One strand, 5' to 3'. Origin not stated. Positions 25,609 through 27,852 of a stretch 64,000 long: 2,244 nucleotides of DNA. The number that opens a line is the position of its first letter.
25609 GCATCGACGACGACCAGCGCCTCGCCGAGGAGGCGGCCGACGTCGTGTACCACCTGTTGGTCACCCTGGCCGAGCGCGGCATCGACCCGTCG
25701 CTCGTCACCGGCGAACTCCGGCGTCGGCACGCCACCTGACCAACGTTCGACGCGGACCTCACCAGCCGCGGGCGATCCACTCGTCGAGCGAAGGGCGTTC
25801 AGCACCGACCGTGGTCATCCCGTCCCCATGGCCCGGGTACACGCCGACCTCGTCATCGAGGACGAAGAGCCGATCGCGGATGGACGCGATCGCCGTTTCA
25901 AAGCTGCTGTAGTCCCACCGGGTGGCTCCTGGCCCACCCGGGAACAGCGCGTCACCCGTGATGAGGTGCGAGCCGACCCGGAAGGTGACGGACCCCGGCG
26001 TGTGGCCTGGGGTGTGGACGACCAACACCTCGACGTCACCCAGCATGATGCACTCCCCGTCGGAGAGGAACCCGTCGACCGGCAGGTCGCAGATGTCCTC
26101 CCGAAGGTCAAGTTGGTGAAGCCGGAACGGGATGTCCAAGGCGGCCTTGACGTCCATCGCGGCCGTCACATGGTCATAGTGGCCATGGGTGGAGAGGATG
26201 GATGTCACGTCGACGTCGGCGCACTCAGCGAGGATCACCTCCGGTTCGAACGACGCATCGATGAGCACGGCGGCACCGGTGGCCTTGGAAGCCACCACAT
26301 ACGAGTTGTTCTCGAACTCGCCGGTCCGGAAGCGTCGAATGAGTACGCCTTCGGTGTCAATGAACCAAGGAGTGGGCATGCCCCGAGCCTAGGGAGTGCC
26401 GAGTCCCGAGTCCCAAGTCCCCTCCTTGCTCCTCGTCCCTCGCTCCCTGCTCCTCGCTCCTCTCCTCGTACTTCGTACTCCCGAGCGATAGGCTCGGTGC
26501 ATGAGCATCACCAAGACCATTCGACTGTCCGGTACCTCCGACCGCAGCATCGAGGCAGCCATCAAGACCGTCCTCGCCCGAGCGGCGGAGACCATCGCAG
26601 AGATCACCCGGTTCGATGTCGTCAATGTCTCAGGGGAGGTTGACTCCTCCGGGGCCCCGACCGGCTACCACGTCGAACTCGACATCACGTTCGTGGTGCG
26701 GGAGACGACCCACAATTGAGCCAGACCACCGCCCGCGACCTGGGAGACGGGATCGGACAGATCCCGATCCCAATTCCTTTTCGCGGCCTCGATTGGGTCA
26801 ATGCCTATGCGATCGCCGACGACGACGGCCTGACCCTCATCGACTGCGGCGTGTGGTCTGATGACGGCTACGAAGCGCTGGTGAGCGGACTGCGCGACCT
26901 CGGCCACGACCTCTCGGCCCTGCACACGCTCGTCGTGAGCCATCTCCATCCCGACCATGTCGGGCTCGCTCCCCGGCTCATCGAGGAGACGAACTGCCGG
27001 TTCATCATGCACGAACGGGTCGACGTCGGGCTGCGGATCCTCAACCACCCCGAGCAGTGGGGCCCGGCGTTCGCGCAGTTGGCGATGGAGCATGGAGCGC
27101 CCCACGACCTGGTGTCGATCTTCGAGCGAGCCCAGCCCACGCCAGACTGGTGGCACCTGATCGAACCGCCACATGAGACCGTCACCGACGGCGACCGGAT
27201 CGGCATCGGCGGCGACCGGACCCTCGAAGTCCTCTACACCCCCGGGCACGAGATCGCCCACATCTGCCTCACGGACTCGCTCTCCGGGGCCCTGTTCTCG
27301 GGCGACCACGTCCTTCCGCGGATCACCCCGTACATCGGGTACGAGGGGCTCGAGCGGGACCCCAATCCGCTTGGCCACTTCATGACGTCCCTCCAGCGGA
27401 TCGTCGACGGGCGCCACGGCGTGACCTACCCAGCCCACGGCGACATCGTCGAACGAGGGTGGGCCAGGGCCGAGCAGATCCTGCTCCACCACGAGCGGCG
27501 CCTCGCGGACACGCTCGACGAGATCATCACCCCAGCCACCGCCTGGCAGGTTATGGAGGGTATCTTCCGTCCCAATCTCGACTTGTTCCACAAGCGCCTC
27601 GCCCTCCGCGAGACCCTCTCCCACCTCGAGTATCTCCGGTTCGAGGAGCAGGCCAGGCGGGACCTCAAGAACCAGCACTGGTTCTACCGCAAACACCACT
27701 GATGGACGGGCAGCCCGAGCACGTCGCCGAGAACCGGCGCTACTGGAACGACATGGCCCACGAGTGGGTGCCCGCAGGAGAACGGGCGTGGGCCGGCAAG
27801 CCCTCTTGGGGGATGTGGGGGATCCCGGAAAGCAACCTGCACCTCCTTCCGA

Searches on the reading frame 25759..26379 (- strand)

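Call 68: search_protein_families(library=pfam, proteins=[window:25759-26379:-], max_evalue=0.00001)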
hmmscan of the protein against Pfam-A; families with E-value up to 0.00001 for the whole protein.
window:25759-26379:- (206 aa): 1 family
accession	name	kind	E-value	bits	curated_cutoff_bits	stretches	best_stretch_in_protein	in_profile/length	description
PF00753.33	Lactamase_B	-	3.5e-20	73.2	22.7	1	20-184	2-196/196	Metallo-beta-lactamase superfamily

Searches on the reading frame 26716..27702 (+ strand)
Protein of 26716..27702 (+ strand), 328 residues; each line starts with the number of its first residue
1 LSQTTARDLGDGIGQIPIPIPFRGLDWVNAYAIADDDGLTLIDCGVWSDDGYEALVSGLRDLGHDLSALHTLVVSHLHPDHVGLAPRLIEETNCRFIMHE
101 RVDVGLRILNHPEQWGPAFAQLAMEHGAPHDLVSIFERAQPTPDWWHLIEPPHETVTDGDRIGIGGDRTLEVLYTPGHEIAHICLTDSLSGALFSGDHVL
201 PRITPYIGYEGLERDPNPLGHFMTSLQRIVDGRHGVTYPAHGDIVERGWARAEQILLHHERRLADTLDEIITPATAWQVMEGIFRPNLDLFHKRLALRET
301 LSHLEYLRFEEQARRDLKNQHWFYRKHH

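Call 68: search_protein_families(library=pfam, proteins=[window:26716-27702:+], max_evalue=0.00001)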
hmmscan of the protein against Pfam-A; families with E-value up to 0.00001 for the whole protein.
window:26716-27702:+ (328 aa): 3 families
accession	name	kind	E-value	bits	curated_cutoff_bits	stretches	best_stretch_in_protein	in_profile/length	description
PF00753.33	Lactamase_B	-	5.9e-22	79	22.7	1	28-241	6-196/196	Metallo-beta-lactamase superfamily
PF19583.5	ODP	-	3.7e-07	30.7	27.2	0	28-103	3-76/194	ODP family beta lactamase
PF21221.3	B_lactamase-like_C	-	1.2e-06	28.6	27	1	272-312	5-45/46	Metallo-beta-lactamase-like, C-terminal domain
